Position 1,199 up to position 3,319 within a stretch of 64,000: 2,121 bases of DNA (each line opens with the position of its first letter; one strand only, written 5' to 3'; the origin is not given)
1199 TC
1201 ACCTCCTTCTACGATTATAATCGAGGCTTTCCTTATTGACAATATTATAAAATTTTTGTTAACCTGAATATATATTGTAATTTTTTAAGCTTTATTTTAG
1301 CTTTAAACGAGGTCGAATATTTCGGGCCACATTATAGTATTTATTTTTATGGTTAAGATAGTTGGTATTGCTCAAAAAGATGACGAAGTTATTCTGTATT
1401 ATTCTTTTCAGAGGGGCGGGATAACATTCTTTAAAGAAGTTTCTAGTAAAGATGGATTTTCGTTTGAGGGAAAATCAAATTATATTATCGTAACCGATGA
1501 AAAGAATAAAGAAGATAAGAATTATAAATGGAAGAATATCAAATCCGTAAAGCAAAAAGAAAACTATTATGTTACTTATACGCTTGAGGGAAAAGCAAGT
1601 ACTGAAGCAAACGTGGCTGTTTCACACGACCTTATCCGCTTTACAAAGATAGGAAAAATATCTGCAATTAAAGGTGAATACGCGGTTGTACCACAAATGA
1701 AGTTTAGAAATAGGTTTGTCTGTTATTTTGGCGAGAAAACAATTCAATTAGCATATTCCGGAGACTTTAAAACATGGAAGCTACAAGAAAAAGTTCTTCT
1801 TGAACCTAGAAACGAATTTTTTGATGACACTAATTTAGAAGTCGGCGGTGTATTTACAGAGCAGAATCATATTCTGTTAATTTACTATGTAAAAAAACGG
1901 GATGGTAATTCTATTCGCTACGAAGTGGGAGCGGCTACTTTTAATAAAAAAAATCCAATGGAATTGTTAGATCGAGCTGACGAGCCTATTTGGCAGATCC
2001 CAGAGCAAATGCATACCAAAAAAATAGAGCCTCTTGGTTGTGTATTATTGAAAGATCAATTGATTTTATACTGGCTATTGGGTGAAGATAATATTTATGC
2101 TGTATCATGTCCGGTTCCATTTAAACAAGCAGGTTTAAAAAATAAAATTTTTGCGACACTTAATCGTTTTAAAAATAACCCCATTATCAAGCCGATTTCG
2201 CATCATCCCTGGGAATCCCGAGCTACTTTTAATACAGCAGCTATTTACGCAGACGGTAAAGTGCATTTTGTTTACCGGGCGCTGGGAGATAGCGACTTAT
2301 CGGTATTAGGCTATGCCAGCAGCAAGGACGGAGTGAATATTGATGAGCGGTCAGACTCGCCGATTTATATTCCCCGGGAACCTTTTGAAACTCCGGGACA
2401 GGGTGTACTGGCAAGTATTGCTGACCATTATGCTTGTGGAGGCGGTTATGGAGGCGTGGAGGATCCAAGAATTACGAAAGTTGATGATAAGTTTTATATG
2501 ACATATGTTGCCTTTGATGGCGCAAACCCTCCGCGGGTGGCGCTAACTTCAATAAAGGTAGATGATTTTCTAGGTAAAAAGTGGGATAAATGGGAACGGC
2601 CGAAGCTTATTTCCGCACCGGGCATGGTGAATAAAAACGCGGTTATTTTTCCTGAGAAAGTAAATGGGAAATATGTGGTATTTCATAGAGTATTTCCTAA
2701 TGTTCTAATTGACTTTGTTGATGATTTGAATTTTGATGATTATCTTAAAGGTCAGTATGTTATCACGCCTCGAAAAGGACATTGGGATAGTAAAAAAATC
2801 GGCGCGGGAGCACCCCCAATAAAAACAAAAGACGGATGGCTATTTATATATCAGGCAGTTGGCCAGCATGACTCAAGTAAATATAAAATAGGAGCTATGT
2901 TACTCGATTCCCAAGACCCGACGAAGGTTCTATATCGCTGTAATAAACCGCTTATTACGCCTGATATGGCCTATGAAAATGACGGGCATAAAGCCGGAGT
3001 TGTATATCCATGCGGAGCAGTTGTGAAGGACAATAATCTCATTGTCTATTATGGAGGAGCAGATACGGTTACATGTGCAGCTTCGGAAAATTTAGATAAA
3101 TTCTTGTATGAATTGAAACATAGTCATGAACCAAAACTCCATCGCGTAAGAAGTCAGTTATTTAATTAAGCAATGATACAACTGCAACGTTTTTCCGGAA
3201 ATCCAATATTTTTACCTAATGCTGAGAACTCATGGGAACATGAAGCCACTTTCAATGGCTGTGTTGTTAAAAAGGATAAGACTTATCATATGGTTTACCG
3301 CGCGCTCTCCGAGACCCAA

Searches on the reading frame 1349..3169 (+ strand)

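Call 11: search_protein_families(library=pfam, proteins=[window:1349-3169:+], max_evalue=0.001)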
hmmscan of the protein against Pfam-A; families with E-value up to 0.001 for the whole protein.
window:1349-3169:+ (606 aa): 1 family
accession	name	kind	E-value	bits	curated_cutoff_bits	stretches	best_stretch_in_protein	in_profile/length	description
PF04041.19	Glyco_hydro_130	-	4e-60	203.9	26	2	273-586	4-315/320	beta-1,4-mannooligosaccharide phosphorylase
